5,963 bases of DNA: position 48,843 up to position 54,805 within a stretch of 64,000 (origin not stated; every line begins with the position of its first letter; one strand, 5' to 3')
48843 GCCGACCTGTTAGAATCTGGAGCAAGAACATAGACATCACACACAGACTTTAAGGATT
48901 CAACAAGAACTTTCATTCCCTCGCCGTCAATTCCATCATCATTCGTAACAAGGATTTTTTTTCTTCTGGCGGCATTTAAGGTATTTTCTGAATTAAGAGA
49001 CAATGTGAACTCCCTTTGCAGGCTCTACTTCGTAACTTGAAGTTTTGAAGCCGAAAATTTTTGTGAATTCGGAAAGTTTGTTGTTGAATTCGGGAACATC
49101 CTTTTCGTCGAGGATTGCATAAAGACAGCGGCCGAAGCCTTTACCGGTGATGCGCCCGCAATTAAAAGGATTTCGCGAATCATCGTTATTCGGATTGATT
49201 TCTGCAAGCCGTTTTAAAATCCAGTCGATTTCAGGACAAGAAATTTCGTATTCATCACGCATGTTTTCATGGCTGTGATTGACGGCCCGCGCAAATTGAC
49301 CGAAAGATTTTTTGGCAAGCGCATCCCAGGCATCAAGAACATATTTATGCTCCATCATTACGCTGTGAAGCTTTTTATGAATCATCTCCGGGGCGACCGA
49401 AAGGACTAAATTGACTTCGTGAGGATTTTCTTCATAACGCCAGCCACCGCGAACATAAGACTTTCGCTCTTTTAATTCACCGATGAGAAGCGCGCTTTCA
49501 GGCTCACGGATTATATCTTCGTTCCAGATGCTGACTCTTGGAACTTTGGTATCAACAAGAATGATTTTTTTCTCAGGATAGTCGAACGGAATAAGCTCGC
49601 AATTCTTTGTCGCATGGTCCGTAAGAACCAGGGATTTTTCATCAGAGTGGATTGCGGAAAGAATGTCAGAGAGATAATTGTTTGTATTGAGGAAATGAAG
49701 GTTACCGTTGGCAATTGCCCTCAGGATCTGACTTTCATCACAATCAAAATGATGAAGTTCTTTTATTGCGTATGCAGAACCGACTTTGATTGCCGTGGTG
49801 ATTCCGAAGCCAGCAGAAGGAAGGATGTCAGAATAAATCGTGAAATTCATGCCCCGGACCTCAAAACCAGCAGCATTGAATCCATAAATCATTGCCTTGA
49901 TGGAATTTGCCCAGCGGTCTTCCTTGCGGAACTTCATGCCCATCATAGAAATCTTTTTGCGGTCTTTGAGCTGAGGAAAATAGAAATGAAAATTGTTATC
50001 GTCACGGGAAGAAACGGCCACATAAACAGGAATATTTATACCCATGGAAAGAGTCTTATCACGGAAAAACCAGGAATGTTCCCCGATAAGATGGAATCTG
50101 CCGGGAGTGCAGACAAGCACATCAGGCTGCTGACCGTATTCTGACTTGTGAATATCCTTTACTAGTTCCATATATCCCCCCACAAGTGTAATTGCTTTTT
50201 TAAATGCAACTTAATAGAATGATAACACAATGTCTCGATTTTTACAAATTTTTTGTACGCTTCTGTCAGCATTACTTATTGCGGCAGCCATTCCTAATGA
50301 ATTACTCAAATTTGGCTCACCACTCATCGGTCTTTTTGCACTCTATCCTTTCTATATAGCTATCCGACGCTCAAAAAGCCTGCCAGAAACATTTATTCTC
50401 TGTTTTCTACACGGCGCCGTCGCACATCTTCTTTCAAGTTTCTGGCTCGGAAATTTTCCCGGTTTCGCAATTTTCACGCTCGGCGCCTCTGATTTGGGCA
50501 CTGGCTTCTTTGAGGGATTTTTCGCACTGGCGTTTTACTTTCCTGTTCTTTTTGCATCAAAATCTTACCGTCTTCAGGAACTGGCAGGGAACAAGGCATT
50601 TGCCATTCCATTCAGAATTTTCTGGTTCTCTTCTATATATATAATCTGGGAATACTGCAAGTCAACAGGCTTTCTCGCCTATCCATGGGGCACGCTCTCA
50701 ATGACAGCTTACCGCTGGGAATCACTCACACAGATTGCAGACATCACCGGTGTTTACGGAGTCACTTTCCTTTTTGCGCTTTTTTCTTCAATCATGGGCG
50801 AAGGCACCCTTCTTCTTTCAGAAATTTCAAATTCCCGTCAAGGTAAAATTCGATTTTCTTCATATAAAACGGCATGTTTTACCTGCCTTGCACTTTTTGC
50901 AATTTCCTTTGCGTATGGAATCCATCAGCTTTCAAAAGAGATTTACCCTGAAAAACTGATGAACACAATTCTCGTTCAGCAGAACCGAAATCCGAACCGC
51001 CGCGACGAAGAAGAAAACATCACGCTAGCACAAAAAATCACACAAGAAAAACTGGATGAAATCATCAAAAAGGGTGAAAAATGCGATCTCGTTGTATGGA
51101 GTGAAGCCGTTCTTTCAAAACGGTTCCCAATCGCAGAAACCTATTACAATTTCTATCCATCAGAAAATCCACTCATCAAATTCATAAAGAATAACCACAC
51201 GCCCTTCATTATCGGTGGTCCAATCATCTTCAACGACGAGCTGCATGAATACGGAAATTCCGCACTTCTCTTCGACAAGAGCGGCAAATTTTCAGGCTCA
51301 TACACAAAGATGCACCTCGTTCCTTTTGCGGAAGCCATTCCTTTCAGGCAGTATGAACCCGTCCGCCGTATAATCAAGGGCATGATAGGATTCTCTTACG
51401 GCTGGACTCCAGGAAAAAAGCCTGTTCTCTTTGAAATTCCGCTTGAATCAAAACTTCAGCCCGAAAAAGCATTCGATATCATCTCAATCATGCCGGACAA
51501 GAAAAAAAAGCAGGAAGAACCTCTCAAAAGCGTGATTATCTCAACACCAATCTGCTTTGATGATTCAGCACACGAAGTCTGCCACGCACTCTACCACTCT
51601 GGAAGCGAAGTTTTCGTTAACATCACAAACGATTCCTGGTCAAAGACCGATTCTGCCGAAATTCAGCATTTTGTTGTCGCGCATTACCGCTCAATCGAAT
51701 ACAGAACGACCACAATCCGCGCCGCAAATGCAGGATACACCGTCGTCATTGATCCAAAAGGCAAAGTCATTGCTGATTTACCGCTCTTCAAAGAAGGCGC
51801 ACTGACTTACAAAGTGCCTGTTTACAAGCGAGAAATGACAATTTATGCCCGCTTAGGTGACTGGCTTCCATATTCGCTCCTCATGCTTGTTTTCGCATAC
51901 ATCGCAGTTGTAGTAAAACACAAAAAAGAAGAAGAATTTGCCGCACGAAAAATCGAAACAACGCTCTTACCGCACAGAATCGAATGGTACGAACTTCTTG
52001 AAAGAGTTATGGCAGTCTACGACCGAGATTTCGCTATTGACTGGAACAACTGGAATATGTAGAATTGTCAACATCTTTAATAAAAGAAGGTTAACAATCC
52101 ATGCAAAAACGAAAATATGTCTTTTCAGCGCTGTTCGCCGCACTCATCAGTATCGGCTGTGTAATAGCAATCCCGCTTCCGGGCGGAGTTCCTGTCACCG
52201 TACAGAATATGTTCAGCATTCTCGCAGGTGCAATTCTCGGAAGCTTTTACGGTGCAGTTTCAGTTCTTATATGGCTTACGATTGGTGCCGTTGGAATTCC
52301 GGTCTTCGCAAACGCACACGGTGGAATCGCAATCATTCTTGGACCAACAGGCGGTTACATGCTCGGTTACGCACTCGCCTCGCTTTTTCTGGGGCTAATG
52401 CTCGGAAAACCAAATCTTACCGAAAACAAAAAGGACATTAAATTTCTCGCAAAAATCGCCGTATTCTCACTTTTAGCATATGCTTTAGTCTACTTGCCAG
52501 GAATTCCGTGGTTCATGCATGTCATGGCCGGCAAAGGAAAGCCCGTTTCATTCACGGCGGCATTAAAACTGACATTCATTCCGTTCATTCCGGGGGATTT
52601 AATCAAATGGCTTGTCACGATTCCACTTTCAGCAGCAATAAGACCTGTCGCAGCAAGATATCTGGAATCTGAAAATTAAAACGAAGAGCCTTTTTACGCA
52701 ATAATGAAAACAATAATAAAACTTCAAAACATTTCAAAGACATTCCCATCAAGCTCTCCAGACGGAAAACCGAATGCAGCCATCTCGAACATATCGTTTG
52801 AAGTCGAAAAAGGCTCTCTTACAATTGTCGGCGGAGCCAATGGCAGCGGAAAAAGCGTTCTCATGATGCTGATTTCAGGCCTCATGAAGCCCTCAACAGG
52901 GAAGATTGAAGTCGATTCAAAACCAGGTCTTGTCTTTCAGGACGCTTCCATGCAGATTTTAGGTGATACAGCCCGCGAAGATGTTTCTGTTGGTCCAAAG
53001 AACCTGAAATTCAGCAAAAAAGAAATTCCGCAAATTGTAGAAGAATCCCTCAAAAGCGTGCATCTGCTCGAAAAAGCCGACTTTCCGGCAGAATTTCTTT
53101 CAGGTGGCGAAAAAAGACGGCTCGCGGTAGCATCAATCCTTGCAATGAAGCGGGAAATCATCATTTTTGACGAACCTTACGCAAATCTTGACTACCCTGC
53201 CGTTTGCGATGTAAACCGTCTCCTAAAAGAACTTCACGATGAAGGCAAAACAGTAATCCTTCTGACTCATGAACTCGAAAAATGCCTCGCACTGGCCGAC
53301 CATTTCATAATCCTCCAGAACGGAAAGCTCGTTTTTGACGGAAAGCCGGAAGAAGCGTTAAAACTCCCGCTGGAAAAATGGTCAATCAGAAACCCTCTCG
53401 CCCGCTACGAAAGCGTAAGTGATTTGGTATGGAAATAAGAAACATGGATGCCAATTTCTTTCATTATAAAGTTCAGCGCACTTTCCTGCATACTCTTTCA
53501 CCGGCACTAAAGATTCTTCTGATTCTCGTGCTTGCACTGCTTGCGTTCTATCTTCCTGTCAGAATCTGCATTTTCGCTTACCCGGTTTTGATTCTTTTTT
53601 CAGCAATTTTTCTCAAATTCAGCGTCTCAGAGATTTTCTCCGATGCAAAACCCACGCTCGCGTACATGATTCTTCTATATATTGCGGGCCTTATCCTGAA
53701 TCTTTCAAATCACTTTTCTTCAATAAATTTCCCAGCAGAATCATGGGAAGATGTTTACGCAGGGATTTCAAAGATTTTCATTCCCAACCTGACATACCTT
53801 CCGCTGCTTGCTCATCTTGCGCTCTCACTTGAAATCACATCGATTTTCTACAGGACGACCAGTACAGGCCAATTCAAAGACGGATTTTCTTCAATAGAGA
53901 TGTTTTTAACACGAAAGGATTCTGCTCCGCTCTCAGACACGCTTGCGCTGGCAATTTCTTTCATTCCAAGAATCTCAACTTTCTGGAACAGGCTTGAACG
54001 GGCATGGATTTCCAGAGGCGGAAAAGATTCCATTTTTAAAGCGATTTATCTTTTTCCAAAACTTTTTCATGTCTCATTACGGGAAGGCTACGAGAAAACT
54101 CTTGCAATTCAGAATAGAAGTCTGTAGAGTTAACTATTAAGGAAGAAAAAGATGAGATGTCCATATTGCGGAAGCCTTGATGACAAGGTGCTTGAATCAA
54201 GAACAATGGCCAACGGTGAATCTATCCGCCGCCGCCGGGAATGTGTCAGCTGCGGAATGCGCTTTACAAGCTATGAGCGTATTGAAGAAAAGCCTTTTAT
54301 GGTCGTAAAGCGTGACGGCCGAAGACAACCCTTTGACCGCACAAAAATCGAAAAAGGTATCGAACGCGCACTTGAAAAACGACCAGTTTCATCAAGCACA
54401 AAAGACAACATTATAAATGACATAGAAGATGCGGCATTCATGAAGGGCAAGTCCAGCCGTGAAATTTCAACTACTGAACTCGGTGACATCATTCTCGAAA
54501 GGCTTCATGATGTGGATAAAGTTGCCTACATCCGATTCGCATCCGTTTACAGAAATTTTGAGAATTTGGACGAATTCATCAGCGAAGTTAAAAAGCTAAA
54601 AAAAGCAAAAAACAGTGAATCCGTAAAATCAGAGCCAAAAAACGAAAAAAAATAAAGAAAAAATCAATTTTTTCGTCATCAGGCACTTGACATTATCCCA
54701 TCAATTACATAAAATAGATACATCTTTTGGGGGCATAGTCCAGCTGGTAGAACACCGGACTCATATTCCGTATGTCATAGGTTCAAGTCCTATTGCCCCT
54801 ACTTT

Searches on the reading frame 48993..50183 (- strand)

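Call 69: search_protein_families(library=pfam, proteins=[window:48993-50183:-], max_evalue=0.001)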
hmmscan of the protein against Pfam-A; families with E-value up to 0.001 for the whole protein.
window:48993-50183:- (396 aa): 3 families
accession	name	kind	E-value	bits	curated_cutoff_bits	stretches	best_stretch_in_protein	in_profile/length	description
PF10509.15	GalKase_gal_bdg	-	1.5e-10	40.9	23.1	1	12-58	3-48/49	Galactokinase galactose-binding signature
PF08544.19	GHMP_kinases_C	-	2.4e-05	25.1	21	0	288-328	4-45/85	GHMP kinases C terminal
PF00288.32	GHMP_kinases_N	-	9.9e-05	22.9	22.3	1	96-179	4-85/87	GHMP kinases N terminal domain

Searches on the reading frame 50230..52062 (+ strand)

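Call 69: search_protein_families(library=pfam, proteins=[window:50230-52062:+], max_evalue=0.001)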
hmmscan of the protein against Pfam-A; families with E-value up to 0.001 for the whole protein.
window:50230-52062:+ (610 aa): 2 families
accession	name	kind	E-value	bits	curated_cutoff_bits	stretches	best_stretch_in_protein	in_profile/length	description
PF00795.27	CN_hydrolase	-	6.2e-21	75.3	23.2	1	249-530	5-247/256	Carbon-nitrogen hydrolase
PF20154.4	LNT_N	-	1e-19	71.7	27.1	1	13-187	1-158/159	Apolipoprotein N-acyltransferase N-terminal domain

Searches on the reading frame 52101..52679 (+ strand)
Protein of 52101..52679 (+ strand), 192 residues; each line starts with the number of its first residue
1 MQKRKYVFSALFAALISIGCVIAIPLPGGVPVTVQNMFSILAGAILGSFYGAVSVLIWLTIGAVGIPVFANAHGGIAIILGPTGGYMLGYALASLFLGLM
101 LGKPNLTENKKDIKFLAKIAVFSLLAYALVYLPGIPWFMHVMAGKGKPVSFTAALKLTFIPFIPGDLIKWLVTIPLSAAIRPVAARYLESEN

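Call 69: search_protein_families(library=pfam, proteins=[window:52101-52679:+], max_evalue=0.001)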
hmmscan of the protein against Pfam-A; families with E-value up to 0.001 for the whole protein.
window:52101-52679:+ (192 aa): 1 family
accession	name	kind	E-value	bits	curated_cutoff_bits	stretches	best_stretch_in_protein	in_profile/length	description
PF02632.19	BioY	-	2.2e-36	125.4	25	1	29-181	3-139/140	BioY family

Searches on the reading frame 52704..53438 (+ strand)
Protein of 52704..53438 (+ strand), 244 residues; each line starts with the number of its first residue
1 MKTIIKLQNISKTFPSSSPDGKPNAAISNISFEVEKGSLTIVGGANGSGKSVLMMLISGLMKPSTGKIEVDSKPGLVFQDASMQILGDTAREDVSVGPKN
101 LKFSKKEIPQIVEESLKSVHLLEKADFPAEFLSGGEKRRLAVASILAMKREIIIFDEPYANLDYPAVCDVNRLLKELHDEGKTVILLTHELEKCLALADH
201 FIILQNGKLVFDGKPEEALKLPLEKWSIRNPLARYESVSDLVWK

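Call 69: search_protein_families(library=pfam, proteins=[window:52704-53438:+], max_evalue=0.001)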
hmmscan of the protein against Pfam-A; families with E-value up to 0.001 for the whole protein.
window:52704-53438:+ (244 aa): 3 families
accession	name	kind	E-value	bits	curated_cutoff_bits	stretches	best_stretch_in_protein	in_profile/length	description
PF00005.33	ABC_tran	-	2.3e-21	77.2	25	1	28-159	2-136/137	ABC transporter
PF02463.25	SMC_N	-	1.4e-09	38.2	40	1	38-191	25-199/220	RecF/RecN/SMC N terminal domain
PF13304.12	AAA_21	-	1.1e-08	35.9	27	1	115-190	221-299/304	AAA domain, putative AbiEii toxin, Type IV TA system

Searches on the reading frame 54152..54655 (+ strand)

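Call 69: search_protein_families(library=pfam, proteins=[window:54152-54655:+], max_evalue=0.001)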
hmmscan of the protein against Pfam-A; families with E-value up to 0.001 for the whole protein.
window:54152-54655:+ (167 aa): 2 families
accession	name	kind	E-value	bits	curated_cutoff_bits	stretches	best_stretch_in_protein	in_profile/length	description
PF03477.21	ATP-cone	-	1.5e-22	80.3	25.8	1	50-138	2-87/88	ATP cone domain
PF22811.2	Zn_ribbon_NrdR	-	2.1e-19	69.6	27.2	1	1-42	1-42/42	Transcriptional repressor NrdR-like, N-terminal domain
